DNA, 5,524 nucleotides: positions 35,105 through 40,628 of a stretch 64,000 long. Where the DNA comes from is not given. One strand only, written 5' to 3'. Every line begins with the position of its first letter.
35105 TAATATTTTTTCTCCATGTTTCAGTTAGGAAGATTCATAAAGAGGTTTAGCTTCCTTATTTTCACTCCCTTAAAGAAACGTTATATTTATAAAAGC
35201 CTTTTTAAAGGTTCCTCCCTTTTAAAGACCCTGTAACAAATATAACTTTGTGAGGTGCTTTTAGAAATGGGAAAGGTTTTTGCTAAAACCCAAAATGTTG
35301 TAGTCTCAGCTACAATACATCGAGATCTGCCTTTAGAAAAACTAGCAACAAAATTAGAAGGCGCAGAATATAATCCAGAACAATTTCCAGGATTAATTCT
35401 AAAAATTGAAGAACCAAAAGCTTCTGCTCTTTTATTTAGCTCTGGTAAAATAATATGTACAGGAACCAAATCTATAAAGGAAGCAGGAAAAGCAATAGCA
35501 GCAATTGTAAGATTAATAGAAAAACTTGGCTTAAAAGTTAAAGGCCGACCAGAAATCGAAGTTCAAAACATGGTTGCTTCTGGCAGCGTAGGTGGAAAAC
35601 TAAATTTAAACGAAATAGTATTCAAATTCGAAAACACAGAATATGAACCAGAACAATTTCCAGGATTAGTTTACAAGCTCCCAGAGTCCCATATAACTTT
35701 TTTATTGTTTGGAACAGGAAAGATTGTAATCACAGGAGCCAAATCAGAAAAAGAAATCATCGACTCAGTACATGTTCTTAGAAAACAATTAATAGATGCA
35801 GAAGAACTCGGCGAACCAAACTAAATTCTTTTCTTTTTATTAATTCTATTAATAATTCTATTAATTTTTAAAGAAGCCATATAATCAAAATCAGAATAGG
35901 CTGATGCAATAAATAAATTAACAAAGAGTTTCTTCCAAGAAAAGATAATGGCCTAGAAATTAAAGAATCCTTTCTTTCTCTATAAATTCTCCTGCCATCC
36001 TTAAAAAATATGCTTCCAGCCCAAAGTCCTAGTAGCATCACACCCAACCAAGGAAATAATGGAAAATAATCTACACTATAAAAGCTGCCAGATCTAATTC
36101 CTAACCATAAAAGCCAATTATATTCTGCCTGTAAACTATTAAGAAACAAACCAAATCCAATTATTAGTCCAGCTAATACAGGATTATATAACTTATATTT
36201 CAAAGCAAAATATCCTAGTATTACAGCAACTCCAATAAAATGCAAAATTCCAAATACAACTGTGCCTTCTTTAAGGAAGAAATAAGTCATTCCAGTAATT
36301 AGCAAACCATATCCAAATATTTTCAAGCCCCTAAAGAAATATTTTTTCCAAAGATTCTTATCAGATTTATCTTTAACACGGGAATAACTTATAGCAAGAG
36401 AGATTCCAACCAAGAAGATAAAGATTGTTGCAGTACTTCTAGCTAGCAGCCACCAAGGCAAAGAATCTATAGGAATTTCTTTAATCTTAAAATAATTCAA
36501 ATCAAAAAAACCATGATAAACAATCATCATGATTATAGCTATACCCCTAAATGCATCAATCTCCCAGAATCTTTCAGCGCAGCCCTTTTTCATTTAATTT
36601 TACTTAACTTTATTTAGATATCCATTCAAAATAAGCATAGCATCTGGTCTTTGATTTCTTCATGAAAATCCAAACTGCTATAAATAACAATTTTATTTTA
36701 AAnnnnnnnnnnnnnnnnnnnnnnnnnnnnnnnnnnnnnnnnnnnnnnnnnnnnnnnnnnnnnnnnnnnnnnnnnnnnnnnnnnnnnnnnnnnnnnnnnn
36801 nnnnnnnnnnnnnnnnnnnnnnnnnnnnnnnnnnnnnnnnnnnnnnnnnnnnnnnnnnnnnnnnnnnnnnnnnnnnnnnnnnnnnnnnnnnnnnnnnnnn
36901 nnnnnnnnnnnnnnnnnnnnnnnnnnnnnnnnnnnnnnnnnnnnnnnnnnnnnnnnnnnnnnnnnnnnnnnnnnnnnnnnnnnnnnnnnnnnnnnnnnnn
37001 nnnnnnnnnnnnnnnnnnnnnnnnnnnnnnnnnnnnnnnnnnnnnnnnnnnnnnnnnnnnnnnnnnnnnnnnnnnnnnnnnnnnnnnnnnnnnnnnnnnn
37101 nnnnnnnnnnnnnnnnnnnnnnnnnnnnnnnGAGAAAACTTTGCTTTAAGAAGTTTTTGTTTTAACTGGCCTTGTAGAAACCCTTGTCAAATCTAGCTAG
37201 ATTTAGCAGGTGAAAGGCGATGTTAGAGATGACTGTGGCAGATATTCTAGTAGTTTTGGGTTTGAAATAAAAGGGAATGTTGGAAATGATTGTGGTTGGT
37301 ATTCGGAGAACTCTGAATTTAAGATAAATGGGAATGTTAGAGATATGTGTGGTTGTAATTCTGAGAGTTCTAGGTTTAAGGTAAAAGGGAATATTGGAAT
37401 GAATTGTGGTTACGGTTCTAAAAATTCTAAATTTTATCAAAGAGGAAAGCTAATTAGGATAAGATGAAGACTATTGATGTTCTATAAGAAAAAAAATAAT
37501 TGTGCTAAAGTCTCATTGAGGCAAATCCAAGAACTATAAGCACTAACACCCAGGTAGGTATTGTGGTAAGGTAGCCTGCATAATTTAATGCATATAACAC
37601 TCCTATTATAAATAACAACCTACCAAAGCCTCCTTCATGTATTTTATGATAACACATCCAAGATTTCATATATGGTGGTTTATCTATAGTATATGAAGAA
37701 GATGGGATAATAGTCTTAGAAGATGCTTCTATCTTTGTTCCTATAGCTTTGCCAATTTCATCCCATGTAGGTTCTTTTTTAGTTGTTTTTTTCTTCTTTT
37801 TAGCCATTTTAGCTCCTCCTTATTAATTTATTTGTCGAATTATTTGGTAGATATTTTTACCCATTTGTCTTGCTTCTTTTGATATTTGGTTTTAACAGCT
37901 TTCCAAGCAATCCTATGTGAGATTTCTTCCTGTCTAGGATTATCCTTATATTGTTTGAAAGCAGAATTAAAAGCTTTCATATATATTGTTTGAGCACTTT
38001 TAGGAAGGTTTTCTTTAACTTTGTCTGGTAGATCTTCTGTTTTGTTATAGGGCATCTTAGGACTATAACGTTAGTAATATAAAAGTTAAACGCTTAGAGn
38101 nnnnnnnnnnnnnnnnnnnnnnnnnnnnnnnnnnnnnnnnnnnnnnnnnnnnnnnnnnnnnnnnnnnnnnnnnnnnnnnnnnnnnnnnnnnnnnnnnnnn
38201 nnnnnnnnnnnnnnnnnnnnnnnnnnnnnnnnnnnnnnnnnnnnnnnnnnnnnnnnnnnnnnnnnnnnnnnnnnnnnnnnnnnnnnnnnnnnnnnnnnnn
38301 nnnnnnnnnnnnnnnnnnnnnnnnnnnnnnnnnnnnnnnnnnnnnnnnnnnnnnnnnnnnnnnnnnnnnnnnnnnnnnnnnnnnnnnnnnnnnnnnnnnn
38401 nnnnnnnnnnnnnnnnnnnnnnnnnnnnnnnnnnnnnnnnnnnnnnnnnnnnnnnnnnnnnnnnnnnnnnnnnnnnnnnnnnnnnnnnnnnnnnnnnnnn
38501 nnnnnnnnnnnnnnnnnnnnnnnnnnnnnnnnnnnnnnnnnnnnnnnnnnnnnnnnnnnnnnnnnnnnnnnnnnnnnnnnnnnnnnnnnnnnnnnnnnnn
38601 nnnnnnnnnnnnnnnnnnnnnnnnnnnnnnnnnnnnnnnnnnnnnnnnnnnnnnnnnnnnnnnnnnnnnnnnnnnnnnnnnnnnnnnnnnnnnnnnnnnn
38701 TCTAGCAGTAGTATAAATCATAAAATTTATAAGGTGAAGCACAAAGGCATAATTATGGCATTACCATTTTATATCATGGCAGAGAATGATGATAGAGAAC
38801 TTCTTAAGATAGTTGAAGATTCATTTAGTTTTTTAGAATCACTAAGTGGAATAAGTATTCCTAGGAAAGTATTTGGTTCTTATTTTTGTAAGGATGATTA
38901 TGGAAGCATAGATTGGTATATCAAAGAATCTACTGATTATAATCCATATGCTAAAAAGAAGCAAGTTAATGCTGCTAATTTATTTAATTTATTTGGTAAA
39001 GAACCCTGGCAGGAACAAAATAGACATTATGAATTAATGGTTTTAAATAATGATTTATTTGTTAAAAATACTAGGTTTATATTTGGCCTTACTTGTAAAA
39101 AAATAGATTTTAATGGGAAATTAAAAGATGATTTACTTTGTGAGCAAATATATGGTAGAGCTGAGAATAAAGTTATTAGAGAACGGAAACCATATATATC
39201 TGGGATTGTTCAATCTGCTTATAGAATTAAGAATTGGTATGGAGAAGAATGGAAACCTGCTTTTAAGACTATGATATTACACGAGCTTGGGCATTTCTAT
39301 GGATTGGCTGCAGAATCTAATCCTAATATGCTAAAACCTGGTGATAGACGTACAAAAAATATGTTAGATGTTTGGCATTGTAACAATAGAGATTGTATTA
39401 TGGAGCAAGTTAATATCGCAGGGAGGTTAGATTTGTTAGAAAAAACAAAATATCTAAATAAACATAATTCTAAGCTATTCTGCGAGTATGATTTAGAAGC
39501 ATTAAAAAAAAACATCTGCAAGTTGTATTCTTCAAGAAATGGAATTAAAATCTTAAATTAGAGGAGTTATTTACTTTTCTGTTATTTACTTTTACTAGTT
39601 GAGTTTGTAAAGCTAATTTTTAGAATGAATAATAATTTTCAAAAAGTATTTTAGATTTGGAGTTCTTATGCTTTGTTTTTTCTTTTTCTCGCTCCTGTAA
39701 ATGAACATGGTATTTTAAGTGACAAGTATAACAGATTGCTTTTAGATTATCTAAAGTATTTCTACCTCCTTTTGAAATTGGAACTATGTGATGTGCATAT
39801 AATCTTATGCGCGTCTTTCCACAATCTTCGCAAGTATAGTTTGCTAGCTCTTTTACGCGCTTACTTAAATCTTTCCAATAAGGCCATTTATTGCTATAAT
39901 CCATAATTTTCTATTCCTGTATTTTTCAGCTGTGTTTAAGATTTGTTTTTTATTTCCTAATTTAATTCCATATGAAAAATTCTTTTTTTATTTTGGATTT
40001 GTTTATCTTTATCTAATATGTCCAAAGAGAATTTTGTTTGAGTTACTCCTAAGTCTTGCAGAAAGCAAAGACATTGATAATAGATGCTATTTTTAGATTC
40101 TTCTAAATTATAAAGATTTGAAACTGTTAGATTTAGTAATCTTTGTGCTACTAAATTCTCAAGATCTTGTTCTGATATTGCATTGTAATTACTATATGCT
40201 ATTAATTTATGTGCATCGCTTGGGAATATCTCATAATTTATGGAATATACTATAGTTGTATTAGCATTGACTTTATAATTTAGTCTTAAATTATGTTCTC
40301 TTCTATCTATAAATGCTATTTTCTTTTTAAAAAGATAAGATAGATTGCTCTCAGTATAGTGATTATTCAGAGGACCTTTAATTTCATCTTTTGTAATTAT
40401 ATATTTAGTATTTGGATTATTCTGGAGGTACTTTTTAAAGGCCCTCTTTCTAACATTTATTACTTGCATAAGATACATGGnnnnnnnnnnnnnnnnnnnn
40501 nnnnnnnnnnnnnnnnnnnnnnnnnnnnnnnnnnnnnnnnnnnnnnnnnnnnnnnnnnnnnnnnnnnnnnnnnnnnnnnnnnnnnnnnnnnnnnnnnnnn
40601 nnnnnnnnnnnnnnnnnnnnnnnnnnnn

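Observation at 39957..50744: Compact 8-gene operon: nucleotidyltransferase-domain protein, two TPR proteins, four unknowns and a Vps4-like MIT-AAA ATPase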

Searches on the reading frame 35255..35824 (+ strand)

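Call 18: search_protein_families(library=pfam, max_evalue=0.01, proteins=[window:35255-35824:+])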
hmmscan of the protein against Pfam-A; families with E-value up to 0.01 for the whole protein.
window:35255-35824:+ (189 aa): 1 family
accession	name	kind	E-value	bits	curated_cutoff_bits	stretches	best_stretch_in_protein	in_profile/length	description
PF00352.27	TBP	-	1.8e-55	185.1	22.9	2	11-91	3-85/85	Transcription factor TFIID (or TATA-binding protein, TBP)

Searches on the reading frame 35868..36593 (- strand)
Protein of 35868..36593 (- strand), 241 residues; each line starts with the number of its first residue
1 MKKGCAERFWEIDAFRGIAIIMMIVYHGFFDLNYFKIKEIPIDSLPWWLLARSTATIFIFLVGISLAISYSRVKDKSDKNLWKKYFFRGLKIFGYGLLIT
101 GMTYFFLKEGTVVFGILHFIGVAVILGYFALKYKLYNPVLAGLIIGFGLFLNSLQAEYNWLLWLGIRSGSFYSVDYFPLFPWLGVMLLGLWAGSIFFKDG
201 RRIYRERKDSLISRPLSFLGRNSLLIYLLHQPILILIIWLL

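Call 18: search_protein_families(library=pfam, max_evalue=0.01, proteins=[window:35868-36593:-])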
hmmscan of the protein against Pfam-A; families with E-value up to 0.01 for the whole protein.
window:35868-36593:- (241 aa): 3 families
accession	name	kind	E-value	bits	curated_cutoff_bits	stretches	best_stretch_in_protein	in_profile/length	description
PF07786.18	HGSNAT_cat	-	3.1e-71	239.9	22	1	8-232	1-222/222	Heparan-alpha-glucosaminide N-acetyltransferase, catalytic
PF01757.29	Acyl_transf_3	-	6.9e-11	42.2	31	2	11-108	3-94/326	Acyltransferase domain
PF10129.15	OpgC_C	-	1e-05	25.1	21.4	1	8-100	1-86/358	OpgC protein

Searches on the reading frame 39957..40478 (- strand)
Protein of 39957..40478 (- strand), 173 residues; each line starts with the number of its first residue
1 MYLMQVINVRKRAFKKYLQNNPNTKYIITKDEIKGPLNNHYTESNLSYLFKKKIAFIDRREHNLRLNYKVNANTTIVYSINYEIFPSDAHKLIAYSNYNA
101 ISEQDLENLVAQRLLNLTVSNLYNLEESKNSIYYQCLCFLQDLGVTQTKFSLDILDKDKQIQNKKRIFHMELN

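Call 5: search_protein_families(library=pfam, max_evalue=0.1, proteins=[window:39957-40478:-])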
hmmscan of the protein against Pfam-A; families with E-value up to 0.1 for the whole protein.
window:39957-40478:- (173 aa): 0 families

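Call 6: search_protein_families(library=padloc, max_evalue=0.1, proteins=[window:39957-40478:-])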
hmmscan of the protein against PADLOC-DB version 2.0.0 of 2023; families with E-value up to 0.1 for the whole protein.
window:39957-40478:- (173 aa): 0 families

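Call 10: search_protein_families(library=ncbifam, max_evalue=0.1, proteins=[window:39957-40478:-])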
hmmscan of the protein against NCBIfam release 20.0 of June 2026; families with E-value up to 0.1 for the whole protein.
window:39957-40478:- (173 aa): 0 families

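Call 43: search_protein_families(library=phrogs, max_evalue=0.01, proteins=[window:39957-40478:-])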
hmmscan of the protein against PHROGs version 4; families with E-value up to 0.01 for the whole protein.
window:39957-40478:- (173 aa): 0 families

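Call 69: search_protein_families(library=pfam, max_evalue=1, proteins=[window:39960-40478:-])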
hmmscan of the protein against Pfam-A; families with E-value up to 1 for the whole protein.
seq(173 aa): 0 families
